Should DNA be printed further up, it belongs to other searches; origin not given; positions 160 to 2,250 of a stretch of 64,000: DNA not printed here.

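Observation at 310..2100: Domain-permuted phosphoglycosyl transferase: catalytic PglC-like domain first, WbaP-type TM+CoA-binding module last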

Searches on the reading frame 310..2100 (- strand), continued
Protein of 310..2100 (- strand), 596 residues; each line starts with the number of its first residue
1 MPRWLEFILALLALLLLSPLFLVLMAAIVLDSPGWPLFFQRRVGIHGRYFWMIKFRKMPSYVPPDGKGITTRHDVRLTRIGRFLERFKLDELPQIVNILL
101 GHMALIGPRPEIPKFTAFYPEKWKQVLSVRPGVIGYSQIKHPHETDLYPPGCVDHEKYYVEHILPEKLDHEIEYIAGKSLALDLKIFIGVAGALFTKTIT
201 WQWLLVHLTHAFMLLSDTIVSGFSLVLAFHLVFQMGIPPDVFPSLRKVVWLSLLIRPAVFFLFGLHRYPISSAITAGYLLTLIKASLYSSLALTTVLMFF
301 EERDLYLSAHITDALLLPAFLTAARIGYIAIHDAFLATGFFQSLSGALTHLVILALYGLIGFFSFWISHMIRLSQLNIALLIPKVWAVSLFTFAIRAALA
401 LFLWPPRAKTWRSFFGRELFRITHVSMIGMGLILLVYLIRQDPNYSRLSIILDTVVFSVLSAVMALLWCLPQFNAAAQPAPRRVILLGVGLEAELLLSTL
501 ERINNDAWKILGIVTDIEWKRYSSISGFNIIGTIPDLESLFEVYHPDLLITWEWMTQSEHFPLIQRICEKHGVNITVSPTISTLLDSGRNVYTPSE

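Call 33: find_encoding_contigs(protein=P0002, flank=10000, max_places=4)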
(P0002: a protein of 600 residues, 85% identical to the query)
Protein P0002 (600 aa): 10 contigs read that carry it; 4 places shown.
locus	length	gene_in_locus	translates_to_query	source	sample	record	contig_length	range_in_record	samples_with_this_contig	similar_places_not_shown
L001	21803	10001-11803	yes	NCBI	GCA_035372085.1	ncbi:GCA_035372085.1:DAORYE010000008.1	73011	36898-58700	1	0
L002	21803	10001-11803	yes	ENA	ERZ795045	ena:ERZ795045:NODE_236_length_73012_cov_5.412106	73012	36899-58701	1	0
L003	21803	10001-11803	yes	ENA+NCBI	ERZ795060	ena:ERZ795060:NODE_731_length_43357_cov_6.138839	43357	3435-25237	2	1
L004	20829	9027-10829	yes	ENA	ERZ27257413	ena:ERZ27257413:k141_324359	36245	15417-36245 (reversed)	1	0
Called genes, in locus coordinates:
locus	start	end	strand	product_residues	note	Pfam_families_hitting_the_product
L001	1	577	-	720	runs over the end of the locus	-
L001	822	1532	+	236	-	PF06888:Put_Phosphatase (faint), PF12710:HAD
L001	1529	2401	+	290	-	PF02548:Pantoate_transf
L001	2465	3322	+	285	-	PF02569:Pantoate_ligase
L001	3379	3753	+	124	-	PF02261:Asp_decarbox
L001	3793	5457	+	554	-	PF00890:FAD_binding_2, PF01266:DAO (weak), PF02910:Succ_DH_flav_C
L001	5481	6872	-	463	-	PF00202:Aminotran_3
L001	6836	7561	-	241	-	PF01656:CbiA (weak), PF13500:AAA_26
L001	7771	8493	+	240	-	PF00483:NTP_transferase, PF12804:NTP_transf_3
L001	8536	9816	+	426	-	PF01943:Polysacc_synt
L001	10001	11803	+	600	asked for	PF02397:Bac_transf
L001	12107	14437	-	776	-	PF02563:Poly_export (weak), PF10531:SLBB, PF22461:SLBB_2 (weak), PF10531:SLBB, PF22461:SLBB_2 (weak), PF10531:SLBB (weak)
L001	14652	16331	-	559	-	PF00575:S1 (faint), PF10150:RNase_E_G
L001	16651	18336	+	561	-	-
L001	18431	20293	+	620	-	PF17899:Peptidase_M61_N, PF05299:Peptidase_M61, PF00595:PDZ (weak)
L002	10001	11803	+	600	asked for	PF02397:Bac_transf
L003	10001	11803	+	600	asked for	PF02397:Bac_transf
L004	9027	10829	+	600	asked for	PF02397:Bac_transf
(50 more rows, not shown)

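Call 59: find_encoding_contigs(protein=P0030, flank=8000, max_places=2)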
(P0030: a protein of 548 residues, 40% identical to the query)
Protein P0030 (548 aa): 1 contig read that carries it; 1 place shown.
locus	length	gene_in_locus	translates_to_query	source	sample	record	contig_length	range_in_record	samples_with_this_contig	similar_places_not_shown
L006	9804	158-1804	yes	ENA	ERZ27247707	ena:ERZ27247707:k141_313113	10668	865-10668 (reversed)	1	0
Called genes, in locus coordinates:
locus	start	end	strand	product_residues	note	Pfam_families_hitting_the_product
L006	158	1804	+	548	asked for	PF02397:Bac_transf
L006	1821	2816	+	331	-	PF00106:adh_short, PF01073:3Beta_HSD, PF01370:Epimerase, PF02719:Polysacc_synt_2, PF04321:RmlD_sub_bind, PF16363:GDP_Man_Dehyd, PF07993:NAD_binding_4, PF13460:NAD_binding_10, +1 more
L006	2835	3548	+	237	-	PF00483:NTP_transferase, PF12804:NTP_transf_3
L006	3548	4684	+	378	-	PF01041:DegT_DnrJ_EryC1, PF00155:Aminotran_1_2 (weak), PF01212:Beta_elim_lyase (weak)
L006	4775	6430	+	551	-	PF02706:Wzz, PF01656:CbiA (weak), PF10609:ParA, PF13614:AAA_31 (weak)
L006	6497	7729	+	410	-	PF04932:Wzy_C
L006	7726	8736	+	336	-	PF03706:LPG_synthase_TM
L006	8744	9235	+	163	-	PF01451:LMWPc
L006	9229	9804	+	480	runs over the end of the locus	?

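Call 61: find_encoding_contigs(protein=P0033, flank=6000, max_places=2)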
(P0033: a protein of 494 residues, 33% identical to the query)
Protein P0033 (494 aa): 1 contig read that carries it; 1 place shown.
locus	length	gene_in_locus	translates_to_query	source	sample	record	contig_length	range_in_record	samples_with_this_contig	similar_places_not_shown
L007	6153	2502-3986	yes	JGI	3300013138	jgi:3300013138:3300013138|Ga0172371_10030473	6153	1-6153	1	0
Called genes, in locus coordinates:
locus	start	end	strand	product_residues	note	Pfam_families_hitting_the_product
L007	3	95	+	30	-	?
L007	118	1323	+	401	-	PF13439:Glyco_transf_4, PF20706:GT4-conflict, PF00534:Glycos_transf_1, PF13692:Glyco_trans_1_4, PF13524:Glyco_trans_1_2 (weak)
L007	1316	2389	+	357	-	PF00535:Glycos_transf_2, PF13641:Glyco_tranf_2_3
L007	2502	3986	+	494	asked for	PF02397:Bac_transf, PF13727:CoA_binding_3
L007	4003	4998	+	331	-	PF00106:adh_short, PF01073:3Beta_HSD, PF01370:Epimerase, PF02719:Polysacc_synt_2, PF04321:RmlD_sub_bind, PF05368:NmrA, PF16363:GDP_Man_Dehyd, PF07993:NAD_binding_4, +1 more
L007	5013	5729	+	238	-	PF00483:NTP_transferase, PF12804:NTP_transf_3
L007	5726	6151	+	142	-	?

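Call 63: find_related_loci(query=window:310-2100:-, collection=genome_contigs, flank=6000)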
Query window:310-2100:- (596 aa) in genome_contigs; peptide patterns used: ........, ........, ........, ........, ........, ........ (x = any residue, [..] = any of these).
34 stretches matched a pattern; 4 encode a relative of the query (tblastn E <= 1e-3); 4 distinct loci.
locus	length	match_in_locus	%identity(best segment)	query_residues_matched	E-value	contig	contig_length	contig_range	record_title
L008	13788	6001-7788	85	1-596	0e+0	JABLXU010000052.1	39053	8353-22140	MAG: Candidatus Omnitrophota bacterium isolate Ch114 contig52, whole genome shotgun sequence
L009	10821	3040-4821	56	1-591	0e+0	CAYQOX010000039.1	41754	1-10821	MAG TPA_asm: uncultured bacterium isolate SRP141376_co2_274 genome assembly, contig: NODE_2144_length_41754_cov_8.026068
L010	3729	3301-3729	70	1-143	3e-65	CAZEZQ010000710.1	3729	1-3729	MAG TPA_asm: uncultured bacterium isolate SRP141376_co3_307 genome assembly, contig: NODE_61021_length_3729_cov_3.827708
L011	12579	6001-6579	38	1-197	1e-33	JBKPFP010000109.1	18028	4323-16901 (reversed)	MAG: Actinomycetota bacterium isolate HAY_GM_MAG_00018 HAY_GM_000000118150, whole genome shotgun sequence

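Call 67: search_protein_families(library=pfam, proteins=[L006:1821-2816:+], max_evalue=0.001)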
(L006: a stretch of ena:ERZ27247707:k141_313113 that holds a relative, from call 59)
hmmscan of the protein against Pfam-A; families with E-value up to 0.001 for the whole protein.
L006:1821-2816:+ (331 aa): 9 families
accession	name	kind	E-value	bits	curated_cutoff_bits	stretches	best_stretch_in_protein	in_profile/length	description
PF16363.11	GDP_Man_Dehyd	-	8.1e-68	229.7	27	1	11-313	1-332/332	GDP-mannose 4,6 dehydratase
PF01370.27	Epimerase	-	1.1e-52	179.3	20.9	1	10-246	1-240/240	NAD dependent epimerase/dehydratase family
PF01073.25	3Beta_HSD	-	1.7e-21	77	22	1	11-234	1-230/280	3-beta hydroxysteroid dehydrogenase/isomerase family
PF02719.21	Polysacc_synt_2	-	4.9e-18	65.8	20.2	1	10-266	1-249/293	Polysaccharide biosynthesis protein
PF07993.18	NAD_binding_4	-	1.8e-11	44.1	20.1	1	12-186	1-209/258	Male sterility protein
PF13460.12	NAD_binding_10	-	5.3e-10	39.9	27.2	1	14-181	1-143/184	NAD(P)H-binding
PF00106.31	adh_short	-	5.2e-08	33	26.6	1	8-169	1-164/195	short chain dehydrogenase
PF04321.23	RmlD_sub_bind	-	9.5e-08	31.9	27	1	9-268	2-235/287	RmlD substrate binding domain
PF05368.20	NmrA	-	1.8e-07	31.5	27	1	8-85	3-75/298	NmrA-like family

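Call 68: find_encoding_contigs(protein=P0009, flank=6000, max_places=1)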
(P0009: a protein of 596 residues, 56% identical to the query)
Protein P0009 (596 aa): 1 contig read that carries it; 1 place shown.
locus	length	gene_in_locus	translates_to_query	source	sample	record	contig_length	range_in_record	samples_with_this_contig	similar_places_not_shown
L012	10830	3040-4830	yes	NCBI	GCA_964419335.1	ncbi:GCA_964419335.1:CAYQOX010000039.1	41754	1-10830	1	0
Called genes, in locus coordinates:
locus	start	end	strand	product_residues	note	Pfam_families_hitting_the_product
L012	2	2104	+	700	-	?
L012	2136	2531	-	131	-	-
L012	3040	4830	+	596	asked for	PF02397:Bac_transf, PF13727:CoA_binding_3 (weak)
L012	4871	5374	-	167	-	PF00149:Metallophos (weak), PF12850:Metallophos_2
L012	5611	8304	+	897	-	PF00404:Dockerin_1 (faint)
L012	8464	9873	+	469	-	-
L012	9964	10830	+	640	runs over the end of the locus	PF24885:TPR_NPHP3 (weak), PF00515:TPR_1 (weak), PF07719:TPR_2 (weak), PF13424:TPR_12, PF00515:TPR_1 (weak), PF07719:TPR_2 (weak), PF13424:TPR_12, PF13428:TPR_14 (weak), +9 more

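Call 69: find_encoding_contigs(protein=P0018, flank=6000, max_places=1)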
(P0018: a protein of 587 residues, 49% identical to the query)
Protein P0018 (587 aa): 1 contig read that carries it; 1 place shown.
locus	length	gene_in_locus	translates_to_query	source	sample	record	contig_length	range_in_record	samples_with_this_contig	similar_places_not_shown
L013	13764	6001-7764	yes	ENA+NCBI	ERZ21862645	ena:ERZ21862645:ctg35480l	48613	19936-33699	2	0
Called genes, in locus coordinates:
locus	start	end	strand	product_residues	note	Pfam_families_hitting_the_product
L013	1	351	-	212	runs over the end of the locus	PF07963:N_methyl (weak)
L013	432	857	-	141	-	PF07963:N_methyl, PF08334:T2SSG, PF22434:PilW_C (weak)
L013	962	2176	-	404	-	PF28597:T2SSF_N, PF00482:T2SSF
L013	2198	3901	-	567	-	PF05157:MshEN, PF00437:T2SSE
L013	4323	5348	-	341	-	PF00493:MCM (weak), PF20030:bpMoxR, PF07726:AAA_3, PF07728:AAA_5, PF00004:AAA (weak), PF17863:AAA_lid_2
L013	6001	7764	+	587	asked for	PF02397:Bac_transf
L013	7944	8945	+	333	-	PF00248:Aldo_ket_red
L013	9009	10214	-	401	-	PF04932:Wzy_C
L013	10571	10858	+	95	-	PF00166:Cpn10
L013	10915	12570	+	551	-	-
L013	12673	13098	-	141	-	-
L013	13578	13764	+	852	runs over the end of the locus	PF11897:DUF3417, PF00343:Phosphorylase, PF28476:GlgP_C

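Call 70: find_encoding_contigs(protein=P0019, flank=6000, max_places=1)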
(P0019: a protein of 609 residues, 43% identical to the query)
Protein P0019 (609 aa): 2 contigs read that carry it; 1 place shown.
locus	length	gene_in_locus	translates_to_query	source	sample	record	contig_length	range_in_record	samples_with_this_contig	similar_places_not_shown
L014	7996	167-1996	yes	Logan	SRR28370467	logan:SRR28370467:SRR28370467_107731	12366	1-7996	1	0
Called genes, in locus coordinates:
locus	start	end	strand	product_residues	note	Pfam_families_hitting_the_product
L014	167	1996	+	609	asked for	PF02397:Bac_transf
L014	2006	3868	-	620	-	PF14296:O-ag_pol_Wzy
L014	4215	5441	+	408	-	-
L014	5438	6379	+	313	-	PF13641:Glyco_tranf_2_3 (weak), PF00535:Glycos_transf_2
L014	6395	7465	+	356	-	-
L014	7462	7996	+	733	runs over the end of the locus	PF14559:TPR_19 (faint), PF12895:ANAPC3 (faint), PF13414:TPR_11 (faint), PF13428:TPR_14 (faint), PF13431:TPR_17 (faint), PF00515:TPR_1 (faint), PF13432:TPR_16, PF13371:TPR_9 (weak), +4 more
